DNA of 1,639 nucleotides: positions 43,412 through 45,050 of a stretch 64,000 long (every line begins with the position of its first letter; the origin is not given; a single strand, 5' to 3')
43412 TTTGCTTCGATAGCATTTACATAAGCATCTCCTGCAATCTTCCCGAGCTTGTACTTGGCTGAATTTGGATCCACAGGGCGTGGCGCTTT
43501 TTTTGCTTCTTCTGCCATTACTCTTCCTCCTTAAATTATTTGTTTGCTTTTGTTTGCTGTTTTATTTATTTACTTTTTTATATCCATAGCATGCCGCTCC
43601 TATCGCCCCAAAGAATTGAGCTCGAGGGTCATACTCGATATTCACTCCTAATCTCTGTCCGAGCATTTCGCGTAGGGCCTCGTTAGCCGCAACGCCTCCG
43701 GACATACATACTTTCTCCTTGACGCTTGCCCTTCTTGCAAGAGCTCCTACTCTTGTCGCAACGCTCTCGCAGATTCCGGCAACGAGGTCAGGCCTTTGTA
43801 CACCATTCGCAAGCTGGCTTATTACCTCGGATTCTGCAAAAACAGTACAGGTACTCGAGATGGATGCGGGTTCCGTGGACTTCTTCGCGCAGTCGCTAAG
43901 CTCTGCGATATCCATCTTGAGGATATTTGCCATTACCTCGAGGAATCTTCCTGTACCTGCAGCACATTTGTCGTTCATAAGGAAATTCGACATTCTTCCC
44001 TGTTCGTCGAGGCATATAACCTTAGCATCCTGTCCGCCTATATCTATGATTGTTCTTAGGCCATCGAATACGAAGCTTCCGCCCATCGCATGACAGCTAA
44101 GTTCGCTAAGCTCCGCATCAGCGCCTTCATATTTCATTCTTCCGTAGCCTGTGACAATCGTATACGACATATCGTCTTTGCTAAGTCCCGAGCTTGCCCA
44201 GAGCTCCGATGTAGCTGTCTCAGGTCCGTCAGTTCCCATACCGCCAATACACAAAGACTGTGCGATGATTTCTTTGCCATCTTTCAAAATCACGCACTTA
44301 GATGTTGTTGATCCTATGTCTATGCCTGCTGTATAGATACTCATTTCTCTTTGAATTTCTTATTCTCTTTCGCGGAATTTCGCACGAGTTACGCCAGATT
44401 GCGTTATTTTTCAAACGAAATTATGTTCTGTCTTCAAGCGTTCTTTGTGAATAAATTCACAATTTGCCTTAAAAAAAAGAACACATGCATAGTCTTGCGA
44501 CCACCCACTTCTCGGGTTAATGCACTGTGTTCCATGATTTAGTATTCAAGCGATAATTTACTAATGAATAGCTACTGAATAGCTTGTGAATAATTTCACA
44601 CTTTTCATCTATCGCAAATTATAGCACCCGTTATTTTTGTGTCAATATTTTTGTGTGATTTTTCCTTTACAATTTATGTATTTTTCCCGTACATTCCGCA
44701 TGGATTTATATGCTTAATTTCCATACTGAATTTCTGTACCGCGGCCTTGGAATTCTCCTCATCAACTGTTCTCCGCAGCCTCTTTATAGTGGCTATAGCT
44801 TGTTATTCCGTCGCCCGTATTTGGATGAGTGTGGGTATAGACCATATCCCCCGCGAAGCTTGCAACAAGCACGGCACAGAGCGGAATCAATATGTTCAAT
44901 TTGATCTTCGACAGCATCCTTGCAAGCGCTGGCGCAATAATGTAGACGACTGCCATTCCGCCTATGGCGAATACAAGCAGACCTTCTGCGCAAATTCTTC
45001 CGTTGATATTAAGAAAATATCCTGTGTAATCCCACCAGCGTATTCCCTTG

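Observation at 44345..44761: Operon leader combining a strong promoter, two Rex-type operators and an internal terminator-like hairpin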

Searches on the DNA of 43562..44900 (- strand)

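Call 4: search_rna_families(source=window, start=44200, end=44900, threshold=evalue, max_evalue=10, show_alignments=3)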
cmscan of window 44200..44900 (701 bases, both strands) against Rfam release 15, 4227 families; matches with E-value up to 10: 2.
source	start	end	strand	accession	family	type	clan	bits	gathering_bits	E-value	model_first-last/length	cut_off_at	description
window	44260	44298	+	RF01652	ceN70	Gene; snRNA; snoRNA; CD-box;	-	25.9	65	0.0023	1-71/71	no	Caenorhabditis snoRNA ceN70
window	44260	44299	+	RF01613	ceN109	Gene; snRNA; snoRNA; CD-box;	-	16.8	52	0.77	1-67/67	no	Nematode snoRNA ceN109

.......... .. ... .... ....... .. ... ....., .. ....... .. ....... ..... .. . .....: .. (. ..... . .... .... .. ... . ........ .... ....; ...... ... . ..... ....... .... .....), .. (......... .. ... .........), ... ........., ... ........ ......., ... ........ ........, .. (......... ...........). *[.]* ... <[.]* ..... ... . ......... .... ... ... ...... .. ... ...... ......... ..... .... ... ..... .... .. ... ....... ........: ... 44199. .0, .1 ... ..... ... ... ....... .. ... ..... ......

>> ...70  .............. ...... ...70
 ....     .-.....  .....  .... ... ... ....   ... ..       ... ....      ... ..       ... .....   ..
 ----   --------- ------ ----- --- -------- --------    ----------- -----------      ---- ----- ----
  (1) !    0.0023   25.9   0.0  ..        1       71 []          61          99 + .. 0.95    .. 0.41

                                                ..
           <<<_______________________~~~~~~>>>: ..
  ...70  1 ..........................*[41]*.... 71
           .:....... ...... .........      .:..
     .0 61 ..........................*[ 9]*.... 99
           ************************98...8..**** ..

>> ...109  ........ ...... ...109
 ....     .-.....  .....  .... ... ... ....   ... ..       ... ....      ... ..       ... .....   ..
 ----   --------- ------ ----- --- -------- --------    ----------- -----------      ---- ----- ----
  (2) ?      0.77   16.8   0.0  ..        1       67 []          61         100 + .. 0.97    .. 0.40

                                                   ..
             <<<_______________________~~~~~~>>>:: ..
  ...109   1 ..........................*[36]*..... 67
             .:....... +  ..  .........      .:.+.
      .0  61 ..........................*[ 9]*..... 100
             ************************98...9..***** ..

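Call 54: search_rna_families(sources=[L084, L085, L087, L090, L128, L129, L130], threshold=evalue, max_evalue=5)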
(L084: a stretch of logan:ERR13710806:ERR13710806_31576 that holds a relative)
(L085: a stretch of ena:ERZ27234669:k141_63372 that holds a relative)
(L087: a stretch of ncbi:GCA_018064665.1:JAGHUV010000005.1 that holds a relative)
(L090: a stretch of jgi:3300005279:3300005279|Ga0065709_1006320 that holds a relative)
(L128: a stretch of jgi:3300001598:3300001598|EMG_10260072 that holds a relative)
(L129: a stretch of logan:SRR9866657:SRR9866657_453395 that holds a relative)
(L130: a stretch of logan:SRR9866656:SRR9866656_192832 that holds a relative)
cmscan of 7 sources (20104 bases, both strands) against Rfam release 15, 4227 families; matches with E-value up to 5: 1.
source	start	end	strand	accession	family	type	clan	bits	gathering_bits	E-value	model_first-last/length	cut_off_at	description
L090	209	273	+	RF01544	TB11Cs5H3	Gene; snRNA; snoRNA; HACA-box;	-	21.9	50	0.72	1-65/65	no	Trypanosomatid snoRNA TB11Cs5H3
